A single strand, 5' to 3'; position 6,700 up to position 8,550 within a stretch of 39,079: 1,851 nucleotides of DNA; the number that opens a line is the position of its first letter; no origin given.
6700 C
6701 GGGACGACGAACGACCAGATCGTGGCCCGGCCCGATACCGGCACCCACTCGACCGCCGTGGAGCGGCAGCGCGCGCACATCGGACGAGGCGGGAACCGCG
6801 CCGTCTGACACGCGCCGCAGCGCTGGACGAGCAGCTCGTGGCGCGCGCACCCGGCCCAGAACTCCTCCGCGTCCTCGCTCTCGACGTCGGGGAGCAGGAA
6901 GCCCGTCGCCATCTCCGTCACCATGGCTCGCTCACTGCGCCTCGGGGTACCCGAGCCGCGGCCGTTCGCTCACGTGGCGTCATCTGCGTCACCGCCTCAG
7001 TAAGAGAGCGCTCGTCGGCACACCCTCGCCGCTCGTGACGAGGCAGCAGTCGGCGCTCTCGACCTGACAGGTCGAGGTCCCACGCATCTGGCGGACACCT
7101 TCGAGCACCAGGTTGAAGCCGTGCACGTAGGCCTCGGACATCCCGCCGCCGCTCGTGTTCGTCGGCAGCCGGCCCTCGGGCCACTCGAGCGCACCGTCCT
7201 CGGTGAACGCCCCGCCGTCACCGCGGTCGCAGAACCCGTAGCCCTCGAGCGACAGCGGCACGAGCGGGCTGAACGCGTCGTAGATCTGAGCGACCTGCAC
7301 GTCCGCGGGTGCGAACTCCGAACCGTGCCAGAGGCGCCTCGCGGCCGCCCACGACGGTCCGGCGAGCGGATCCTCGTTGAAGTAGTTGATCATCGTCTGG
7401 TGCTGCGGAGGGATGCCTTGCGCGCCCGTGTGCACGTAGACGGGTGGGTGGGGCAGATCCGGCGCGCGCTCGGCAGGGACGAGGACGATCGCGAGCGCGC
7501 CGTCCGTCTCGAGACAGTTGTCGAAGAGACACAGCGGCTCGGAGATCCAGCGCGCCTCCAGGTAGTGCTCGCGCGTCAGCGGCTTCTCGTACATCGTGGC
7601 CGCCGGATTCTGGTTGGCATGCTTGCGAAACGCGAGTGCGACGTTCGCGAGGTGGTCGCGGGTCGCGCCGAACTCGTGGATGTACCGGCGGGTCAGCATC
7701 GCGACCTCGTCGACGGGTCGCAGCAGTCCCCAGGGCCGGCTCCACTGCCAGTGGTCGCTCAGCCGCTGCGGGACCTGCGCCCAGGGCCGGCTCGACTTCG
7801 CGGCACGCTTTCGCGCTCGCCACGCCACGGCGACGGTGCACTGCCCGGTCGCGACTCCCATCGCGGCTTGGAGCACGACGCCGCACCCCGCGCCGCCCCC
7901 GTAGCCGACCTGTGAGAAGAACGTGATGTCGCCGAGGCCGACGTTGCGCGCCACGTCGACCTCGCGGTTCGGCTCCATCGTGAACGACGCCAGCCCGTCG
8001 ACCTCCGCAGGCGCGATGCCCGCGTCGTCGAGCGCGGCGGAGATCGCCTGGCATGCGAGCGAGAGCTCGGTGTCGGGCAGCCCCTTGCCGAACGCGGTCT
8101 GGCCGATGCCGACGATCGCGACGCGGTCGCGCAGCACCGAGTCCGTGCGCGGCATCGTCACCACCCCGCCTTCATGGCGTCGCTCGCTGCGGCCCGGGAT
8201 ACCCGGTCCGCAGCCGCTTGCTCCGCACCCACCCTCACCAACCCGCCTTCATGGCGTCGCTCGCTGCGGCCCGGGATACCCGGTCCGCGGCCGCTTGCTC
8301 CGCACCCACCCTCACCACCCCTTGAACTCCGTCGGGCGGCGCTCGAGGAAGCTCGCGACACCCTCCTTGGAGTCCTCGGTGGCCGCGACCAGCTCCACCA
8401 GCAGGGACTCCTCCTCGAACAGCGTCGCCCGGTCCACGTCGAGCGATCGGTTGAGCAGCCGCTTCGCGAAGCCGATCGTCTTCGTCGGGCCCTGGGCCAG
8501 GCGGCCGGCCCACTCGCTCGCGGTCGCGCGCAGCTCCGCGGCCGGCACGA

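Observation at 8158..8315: Two 77-bp tandem units between the crotonase and thiolase genes, each a 26-codon mini-ORF chained by GTGA stop/start overlaps (MIRU-like)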

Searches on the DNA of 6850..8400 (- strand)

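Call 39: search_rna_families(source=window, start=6850, end=8400, threshold=evalue, max_evalue=10)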
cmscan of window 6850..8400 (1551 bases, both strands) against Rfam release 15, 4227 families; matches with E-value up to 10: 3.
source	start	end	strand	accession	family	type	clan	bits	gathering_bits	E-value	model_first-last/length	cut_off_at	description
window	7937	8008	-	RF02917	Burkholderiales-2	Cis-reg;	-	17.6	67.9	6.8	1-74/74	no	Burkholderiales-2 RNA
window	8214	8255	-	RF01276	sR53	Gene; snRNA; snoRNA; CD-box;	-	16.5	49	0.59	1-60/60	no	Small nucleolar RNA sR53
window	8282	8322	-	RF01124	sR36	Gene; snRNA; snoRNA; CD-box;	-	11.8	55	6.2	1-55/55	no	Small nucleolar RNA sR36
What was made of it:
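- On Any Rfam RNA family: Only chance-level hits at E up to 10 in 6850-8400 (call 39).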

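Call 40: build_rna_model(alignment_id=A1, structure=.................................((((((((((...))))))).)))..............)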
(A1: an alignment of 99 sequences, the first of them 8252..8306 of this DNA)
Model R1 built from alignment A1 (99 sequences, 71 columns); structure: as given.
model positions 55; base pairs 10; branch points 0; effective number of sequences 12.83; information 1.011 bits per position. Calibrated on 0.2 Mb of random sequence (short: E-values are rough).
structure used (alignment columns):
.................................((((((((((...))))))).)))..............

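Call 41: search_with_rna_model(model_id=R1, source=window, filters=off, max_evalue=1, show_alignments=10)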
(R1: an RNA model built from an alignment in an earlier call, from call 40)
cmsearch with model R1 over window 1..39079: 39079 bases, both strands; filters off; matches with E-value up to 1: 19.
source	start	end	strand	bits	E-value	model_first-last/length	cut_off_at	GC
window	8252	8306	-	64.6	1.6e-10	1-55/55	no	0.78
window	8175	8229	-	63.7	2.4e-10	1-55/55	no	0.76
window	16585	16640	+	63.1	3.1e-10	1-55/55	no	0.71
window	6923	6977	-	62.3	4.5e-10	1-55/55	no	0.73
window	38470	38527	+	43.1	1.7e-06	1-55/55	no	0.79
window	33320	33361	-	24.6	0.005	1-55/55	no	0.76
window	10630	10670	+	17.8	0.09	1-55/55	no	0.8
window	13835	13867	-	16.3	0.17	1-55/55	no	0.79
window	28924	28995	-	16.2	0.18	1-55/55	no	0.74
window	1850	1904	-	16.1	0.19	1-55/55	no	0.71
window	5298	5379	+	15.1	0.29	1-55/55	no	0.68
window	27597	27644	-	15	0.31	1-55/55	no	0.85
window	31106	31138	-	13.6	0.57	1-55/55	no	0.85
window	8871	8899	-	13.4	0.61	1-55/55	no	0.76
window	16605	16625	-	13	0.73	20-40/55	no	0.76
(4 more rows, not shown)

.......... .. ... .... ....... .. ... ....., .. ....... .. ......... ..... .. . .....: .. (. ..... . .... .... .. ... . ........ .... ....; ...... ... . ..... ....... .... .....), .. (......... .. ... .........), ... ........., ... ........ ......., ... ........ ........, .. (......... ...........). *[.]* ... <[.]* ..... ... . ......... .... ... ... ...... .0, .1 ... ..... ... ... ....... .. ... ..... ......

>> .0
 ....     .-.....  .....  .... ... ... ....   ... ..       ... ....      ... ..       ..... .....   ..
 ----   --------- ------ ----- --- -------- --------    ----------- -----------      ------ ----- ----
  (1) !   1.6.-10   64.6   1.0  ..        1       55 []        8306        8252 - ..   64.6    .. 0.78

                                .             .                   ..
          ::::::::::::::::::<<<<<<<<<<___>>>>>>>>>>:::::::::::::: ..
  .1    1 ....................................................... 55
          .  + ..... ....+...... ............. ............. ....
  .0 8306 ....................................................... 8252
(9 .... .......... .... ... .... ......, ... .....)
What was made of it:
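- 8252..8306 (-): 55-nt family core of unit 1: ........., hairpin 8288-8266, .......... Family model R1, 64.6 bits, E 1.6e-10 (call 41).
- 8175..8229 (-): 55-nt family core of unit 2; hairpin 8211-8189. R1, 63.7 bits (call 41).
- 6918..6992 (-): Single related element between the thiolase and the DUF35/ChsH2-type gene. Core is 6923-6977. Relay ORF runs from GTG 6992-6990 (GTGA with the thiolase stop) to TGA 6920-6918, overlapping ATG 6924 of the next gene. Flanked by a 13-nt direct repeat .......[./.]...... R1, 62.3 bits (call 41).
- On MIRU: Met at all four window sites (call 41).
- The window holds five copies at four sites (call 41). Orientation follows the local genes in all four window sites on both strands (call 41).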

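Call 45: search_with_rna_model(model_id=R1, sources=[L002, L003, L004, L005, L006, L007, L008, L009, L010, L011, L012, L013, L014, L015, L016, L017, L018, L019, L020, L021, L022, L023, L024, L025, L026, L027, L028, L029, L030, L031, L032, L033, L034, L035, L036, L037, L038, L039, L040, L041, L042, L043, L044, L045, L046, L047, L048, L049, L050, L051, L052, L053, L054, L055, L056, L057, L058, L059, L060, L061, L062, L063, L064, L065, L066, L067, L068, L069, L070, L071, L072, L073, L074, L075, L076, L077, L078, L079, L080, L081, L082, L083, L084, L085, L086, L087, L088, L089, L090, L091, L092, L093, L094, L095, L096, L097, L098, L099, L100, L101], max_evalue=0.001)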
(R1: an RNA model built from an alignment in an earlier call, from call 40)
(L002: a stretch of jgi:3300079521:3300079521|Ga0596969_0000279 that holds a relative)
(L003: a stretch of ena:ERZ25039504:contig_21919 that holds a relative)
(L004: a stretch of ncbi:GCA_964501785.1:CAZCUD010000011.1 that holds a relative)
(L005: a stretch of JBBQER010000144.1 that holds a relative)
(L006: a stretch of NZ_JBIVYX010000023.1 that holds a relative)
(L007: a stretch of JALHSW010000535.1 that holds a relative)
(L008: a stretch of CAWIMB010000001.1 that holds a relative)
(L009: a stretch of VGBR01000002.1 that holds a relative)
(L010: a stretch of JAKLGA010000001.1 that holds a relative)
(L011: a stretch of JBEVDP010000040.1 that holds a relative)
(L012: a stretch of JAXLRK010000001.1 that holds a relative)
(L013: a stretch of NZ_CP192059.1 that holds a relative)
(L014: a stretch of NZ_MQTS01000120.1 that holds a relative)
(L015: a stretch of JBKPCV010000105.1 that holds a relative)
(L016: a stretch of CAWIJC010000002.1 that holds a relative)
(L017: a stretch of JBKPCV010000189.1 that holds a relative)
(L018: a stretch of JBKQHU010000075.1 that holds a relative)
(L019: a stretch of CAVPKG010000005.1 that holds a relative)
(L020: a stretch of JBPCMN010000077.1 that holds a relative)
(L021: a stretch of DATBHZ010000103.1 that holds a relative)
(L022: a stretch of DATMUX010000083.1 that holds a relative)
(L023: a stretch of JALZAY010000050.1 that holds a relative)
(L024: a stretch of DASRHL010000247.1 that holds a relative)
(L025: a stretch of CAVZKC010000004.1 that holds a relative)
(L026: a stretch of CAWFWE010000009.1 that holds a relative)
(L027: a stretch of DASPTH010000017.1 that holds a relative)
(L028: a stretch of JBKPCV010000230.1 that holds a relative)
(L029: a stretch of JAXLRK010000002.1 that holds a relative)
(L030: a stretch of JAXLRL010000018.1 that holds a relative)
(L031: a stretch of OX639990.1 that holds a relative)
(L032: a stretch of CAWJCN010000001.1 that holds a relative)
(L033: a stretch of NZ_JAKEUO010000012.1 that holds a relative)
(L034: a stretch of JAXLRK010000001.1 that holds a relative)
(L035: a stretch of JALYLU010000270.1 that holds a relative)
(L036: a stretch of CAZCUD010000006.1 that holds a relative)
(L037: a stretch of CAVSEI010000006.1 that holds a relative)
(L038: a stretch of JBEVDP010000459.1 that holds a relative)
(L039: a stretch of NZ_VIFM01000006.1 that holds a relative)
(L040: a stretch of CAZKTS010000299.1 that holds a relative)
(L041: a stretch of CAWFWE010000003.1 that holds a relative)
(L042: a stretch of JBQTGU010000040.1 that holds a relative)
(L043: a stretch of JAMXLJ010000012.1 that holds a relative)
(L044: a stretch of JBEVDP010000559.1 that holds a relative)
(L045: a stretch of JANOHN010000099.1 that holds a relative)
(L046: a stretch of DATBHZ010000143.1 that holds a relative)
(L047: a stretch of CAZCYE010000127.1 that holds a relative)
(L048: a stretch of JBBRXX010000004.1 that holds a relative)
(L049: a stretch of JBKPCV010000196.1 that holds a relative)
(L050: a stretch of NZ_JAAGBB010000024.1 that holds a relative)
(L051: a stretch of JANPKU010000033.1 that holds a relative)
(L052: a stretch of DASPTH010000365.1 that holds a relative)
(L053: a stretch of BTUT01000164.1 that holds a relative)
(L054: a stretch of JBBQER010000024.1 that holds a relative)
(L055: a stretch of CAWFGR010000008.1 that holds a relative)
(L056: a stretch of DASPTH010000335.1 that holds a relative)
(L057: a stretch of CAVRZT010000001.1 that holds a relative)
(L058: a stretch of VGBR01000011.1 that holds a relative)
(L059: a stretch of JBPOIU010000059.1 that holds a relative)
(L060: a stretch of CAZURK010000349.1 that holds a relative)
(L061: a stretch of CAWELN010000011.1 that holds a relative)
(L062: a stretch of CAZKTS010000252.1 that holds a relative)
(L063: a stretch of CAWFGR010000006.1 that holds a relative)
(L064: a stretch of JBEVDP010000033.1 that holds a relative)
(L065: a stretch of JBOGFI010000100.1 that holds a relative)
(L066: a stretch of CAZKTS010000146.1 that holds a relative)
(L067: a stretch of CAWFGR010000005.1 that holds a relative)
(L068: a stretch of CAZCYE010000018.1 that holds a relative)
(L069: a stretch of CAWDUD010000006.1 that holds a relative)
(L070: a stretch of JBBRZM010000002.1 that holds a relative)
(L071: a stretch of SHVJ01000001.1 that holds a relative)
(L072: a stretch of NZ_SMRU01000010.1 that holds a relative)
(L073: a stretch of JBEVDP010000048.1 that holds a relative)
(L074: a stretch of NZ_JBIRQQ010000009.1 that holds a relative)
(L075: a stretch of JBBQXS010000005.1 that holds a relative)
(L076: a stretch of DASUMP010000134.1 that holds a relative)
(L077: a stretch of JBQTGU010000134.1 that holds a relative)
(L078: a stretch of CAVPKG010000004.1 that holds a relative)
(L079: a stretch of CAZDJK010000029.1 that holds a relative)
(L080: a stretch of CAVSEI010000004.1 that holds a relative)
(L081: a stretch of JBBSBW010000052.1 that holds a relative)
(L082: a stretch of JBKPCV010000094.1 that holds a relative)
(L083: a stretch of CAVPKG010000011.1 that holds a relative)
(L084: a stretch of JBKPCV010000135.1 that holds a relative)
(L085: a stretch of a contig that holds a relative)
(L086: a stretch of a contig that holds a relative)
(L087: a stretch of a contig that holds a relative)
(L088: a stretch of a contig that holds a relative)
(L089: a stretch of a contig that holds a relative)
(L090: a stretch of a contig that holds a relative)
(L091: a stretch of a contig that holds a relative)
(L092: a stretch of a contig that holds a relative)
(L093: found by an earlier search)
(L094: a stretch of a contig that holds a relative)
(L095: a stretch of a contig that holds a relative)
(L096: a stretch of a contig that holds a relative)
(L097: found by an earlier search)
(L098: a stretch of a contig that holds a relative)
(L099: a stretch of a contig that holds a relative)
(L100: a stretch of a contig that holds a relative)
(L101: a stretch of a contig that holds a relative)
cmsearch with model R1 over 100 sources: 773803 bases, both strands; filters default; matches with E-value up to 0.001: 119.
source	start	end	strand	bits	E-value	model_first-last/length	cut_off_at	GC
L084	2622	2676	+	74.7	4.2e-11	1-55/55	no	0.76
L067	5847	5901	+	74.1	5.6e-11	1-55/55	no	0.78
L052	158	212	-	74.1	5.6e-11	1-55/55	no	0.75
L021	1425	1479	+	72.3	1.2e-10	1-55/55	no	0.73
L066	567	621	+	71.9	1.4e-10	1-55/55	no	0.76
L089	1237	1291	-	71.9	1.4e-10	1-55/55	no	0.78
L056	4763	4817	+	71.7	1.5e-10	1-55/55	no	0.73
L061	1853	1907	-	71.7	1.5e-10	1-55/55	no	0.71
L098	7697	7751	+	71.5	1.7e-10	1-55/55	no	0.75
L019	3872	3926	+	71.4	1.8e-10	1-55/55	no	0.76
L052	41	95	-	71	2.1e-10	1-55/55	no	0.75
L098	7482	7536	+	70.8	2.3e-10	1-55/55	no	0.76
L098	7537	7591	+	70.8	2.3e-10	1-55/55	no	0.76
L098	7592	7646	+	70.8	2.3e-10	1-55/55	no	0.76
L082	4680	4734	-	70.2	3e-10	1-55/55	no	0.78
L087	1565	1619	-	70.2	3e-10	1-55/55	no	0.69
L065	5394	5448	+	70.1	3.1e-10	1-55/55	no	0.78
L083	5192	5246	+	69.9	3.4e-10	1-55/55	no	0.71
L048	5334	5388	-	69.8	3.4e-10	1-55/55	no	0.82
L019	5185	5239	+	69.4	4.1e-10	1-55/55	no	0.82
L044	7248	7302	+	69.2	4.5e-10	1-55/55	no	0.82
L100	1954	2008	+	69.2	4.6e-10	1-55/55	no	0.71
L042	241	295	-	69.1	4.7e-10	1-55/55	no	0.78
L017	4373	4427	+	69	4.8e-10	1-55/55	no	0.67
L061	46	99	-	68.6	5.9e-10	1-55/55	no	0.8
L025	4940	4994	+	68.3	6.5e-10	1-55/55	no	0.71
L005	4012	4065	+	68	7.4e-10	1-55/55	no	0.72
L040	7772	7826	-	67.9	8e-10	1-55/55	no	0.75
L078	4151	4205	+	67.7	8.7e-10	1-55/55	no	0.73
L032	7906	7960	+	67.4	9.7e-10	1-55/55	no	0.75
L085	1322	1376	+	67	1.1e-09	1-55/55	no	0.71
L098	7427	7481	+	67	1.2e-09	1-55/55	no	0.75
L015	4374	4428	+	66.9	1.2e-09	1-55/55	no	0.71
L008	7922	7976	+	66.6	1.4e-09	1-55/55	no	0.8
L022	1132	1186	-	66.5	1.4e-09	1-55/55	no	0.76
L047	2973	3027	-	66.4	1.5e-09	1-55/55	no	0.78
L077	5098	5152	+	66.1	1.7e-09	1-55/55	no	0.78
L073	2588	2643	+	66.1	1.7e-09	1-55/55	no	0.73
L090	2618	2671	+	65.8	1.9e-09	1-55/55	no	0.76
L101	2564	2618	+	65.7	2e-09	1-55/55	no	0.73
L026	4307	4360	+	65.5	2.2e-09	1-55/55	no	0.72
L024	7502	7555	-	65.5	2.3e-09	1-55/55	no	0.78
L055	4893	4947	+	65.4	2.3e-09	1-55/55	no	0.76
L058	3002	3056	-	65.2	2.5e-09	1-55/55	no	0.76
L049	5159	5213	-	65.1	2.7e-09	1-55/55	no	0.71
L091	4658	4712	+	64.4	3.5e-09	1-55/55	no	0.71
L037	3153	3207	-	64.3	3.7e-09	1-55/55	no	0.75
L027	5141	5196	+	64.3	3.8e-09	1-55/55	no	0.71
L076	4563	4617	+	64.2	3.9e-09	1-55/55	no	0.85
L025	4826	4880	+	64.1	4e-09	1-55/55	no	0.75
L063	7492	7546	-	64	4.3e-09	1-55/55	no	0.78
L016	4475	4528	+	64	4.3e-09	1-55/55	no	0.76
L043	6409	6463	-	63.9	4.4e-09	1-55/55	no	0.84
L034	6882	6935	+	63.9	4.4e-09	1-55/55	no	0.7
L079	1890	1944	+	63.6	5e-09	1-55/55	no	0.78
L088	3462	3516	-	63.6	5.1e-09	1-55/55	no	0.76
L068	750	804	-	63.1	6.2e-09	1-55/55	no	0.76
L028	5016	5070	+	63.1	6.2e-09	1-55/55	no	0.78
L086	6600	6653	+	62.9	6.7e-09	1-55/55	no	0.74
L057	6230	6284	+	62.7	7.4e-09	1-55/55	no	0.75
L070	3320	3374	+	62.6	7.6e-09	1-55/55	no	0.8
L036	1498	1552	-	62.3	8.8e-09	1-55/55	no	0.84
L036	2584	2638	+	62.3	8.8e-09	1-55/55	no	0.84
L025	4883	4937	+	62.1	9.7e-09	1-55/55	no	0.69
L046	7359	7413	-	62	9.9e-09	1-55/55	no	0.71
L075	4903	4956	-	62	1e-08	1-55/55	no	0.74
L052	252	306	-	61.8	1.1e-08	1-55/55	no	0.78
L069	1408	1462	-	61.6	1.2e-08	1-55/55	no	0.76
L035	4492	4545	+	61.1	1.5e-08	1-55/55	no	0.72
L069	1308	1362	-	61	1.5e-08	1-55/55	no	0.78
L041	2933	2986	-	60.6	1.8e-08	1-55/55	no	0.72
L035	4578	4631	+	60.4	2e-08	1-55/55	no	0.7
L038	1938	1991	-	59.8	2.6e-08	1-55/55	no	0.7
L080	1887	1941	-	59.7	2.7e-08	1-55/55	no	0.69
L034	6796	6849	+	59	3.6e-08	1-55/55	no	0.7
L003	12092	12146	+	58.3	5e-08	1-55/55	no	0.71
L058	3138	3192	+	58.1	5.3e-08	1-55/55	no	0.75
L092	5437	5490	-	57.8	6.2e-08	1-55/55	no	0.72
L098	7373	7426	+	57.5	6.8e-08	1-55/55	no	0.74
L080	1943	1997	-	57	8.7e-08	1-55/55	no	0.65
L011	996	1049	+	56.9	9e-08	1-55/55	no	0.76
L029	397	450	+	56.7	9.7e-08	1-55/55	no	0.7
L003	10872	10926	+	56.1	1.3e-07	1-55/55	no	0.71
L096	2198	2251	-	55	2.1e-07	1-55/55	no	0.83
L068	7786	7848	+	54.7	2.3e-07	1-55/55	no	0.78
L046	3011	3066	-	54.5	2.5e-07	1-55/55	no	0.77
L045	6834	6889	+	54.3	2.7e-07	1-55/55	no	0.64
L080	1999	2053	-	54.3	2.8e-07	1-55/55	no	0.62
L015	4318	4371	+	54.2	2.8e-07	1-55/55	no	0.74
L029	316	368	+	53.4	4.1e-07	1-55/55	no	0.74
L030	3188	3243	+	53.3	4.2e-07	1-55/55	no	0.71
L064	5385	5440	+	53.3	4.3e-07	1-55/55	no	0.77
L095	5745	5799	-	53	4.8e-07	1-55/55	no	0.65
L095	5629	5683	-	52.9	5e-07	1-55/55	no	0.65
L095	5689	5743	-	52.9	5e-07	1-55/55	no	0.65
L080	1831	1885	-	52.3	6.4e-07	1-55/55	no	0.67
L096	6386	6440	-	51.9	7.7e-07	1-55/55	no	0.73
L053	5409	5469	-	51.6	8.6e-07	1-55/55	no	0.74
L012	258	321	+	50.6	1.4e-06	1-55/55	no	0.77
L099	6423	6484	-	49.9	1.9e-06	1-55/55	no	0.81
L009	606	667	+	49.1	2.6e-06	1-55/55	no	0.76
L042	1408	1463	+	48.9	2.9e-06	1-55/55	no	0.79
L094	1821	1884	+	48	4.1e-06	1-55/55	no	0.81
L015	4179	4232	+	46.1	9.4e-06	1-55/55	no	0.72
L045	7622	7685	+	46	9.9e-06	1-55/55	no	0.78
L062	291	353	+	45.5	1.2e-05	1-55/55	no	0.78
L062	360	421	+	45.1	1.4e-05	1-55/55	no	0.79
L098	7320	7372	+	45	1.5e-05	1-55/55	no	0.72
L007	1709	1770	+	44.3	2.1e-05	1-55/55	no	0.74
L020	2640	2703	-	44.2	2.1e-05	1-55/55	no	0.8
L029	479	531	+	43.3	3.1e-05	1-55/55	no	0.7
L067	4077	4133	-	43.3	3.2e-05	1-55/55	no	0.7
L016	4562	4615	+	42.4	4.5e-05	1-55/55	no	0.72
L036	1600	1653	-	42.1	5.2e-05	1-55/55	no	0.8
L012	1905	1961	+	41.8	5.9e-05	1-55/55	no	0.72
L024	7115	7168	-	40.3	0.00012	1-55/55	no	0.8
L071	5479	5540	-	39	0.0002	1-55/55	no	0.74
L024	1212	1266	-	38.6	0.00024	1-55/55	no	0.69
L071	6950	7018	-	36.4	0.0006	1-55/55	no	0.74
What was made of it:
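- Model R1 gives 119 hits at E < 1e-3 in loci L002-L101, none of them in the loci from other phyla (call 45). The core matches a family of hundreds of copies at 64 bits (calls 41, 45).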

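Call 61: search_with_rna_model(model_id=R1, source=L201, filters=off, max_evalue=10, show_alignments=2)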
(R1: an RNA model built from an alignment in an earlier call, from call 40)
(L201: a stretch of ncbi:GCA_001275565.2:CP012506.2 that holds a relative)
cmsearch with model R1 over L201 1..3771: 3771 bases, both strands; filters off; matches with E-value up to 10: 34.
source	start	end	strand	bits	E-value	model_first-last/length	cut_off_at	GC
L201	3653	3679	+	9.5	0.32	1-55/55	no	0.85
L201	82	113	-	8.9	0.4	1-55/55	no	0.62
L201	3666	3700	-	5.9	1.5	1-55/55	no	0.86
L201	1294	1324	+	5.9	1.5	1-55/55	no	0.68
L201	290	319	-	5.9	1.5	1-55/55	no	0.73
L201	459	535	+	5.5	1.8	1-55/55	no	0.69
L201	2751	2779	+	5.4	1.9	1-55/55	no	0.79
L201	3197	3229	-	5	2.2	1-55/55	no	0.73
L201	406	426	+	4.6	2.7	19-43/55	no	0.9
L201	1616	1648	-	4.3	3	1-55/55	no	0.67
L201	2592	2629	+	4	3.4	1-55/55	no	0.71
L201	1776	1805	-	3.8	3.7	1-55/55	no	0.63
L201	406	428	-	3.7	3.8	19-41/55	no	0.91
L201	345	389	+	3.7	3.8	1-55/55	no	0.62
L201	1116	1143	-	3.7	3.9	1-55/55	no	0.79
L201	3076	3132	-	3.5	4.1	1-55/55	no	0.79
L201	2085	2161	+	3.5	4.2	1-55/55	no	0.68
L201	2561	2567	-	3.5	4.2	27-33/55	no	0.57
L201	3502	3539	-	3.4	4.3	1-55/55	no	0.82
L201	1412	1467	+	3.3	4.5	1-55/55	no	0.66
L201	1489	1544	+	3.3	4.5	1-55/55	no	0.66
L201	2104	2179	-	3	5.2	1-55/55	no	0.63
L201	2259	2284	+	2.7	5.9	1-55/55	no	0.65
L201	786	809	+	2.4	6.9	1-55/55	no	0.71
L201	2958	2996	+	2.3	7.2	1-55/55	no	0.74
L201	2783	2815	+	2.1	7.5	22-38/55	no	0.73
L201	3252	3284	-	2.1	7.6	1-55/55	no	0.79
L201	1225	1273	+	2.1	7.6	1-55/55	no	0.61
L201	1139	1168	+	2.1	7.7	1-55/55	no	0.73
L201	1959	1971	+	2.1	7.8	1-55/55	no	0.54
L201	1897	1928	-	2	8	1-55/55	no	0.69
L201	1790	1843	+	2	8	1-55/55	no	0.67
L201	3524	3550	+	1.8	8.6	1-55/55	no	0.85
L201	3691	3722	+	1.5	9.9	1-55/55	no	0.78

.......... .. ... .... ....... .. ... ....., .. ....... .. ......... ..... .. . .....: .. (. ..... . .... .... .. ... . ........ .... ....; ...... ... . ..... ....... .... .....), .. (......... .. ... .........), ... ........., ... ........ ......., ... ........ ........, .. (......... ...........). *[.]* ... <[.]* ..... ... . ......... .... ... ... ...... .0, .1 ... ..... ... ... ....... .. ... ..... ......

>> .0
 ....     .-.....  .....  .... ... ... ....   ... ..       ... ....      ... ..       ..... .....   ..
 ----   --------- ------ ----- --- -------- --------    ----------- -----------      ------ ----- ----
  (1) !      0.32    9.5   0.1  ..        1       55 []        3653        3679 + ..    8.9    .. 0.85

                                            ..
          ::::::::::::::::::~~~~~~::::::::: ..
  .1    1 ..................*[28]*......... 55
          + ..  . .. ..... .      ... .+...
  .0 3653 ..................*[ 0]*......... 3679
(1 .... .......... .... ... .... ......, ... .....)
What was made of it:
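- On MIRU: R1 scores it 3.3 bits, E 4.5 (call 61).
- R1 scores the MIRU at 3.3 bits, E 4.5 (call 61).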
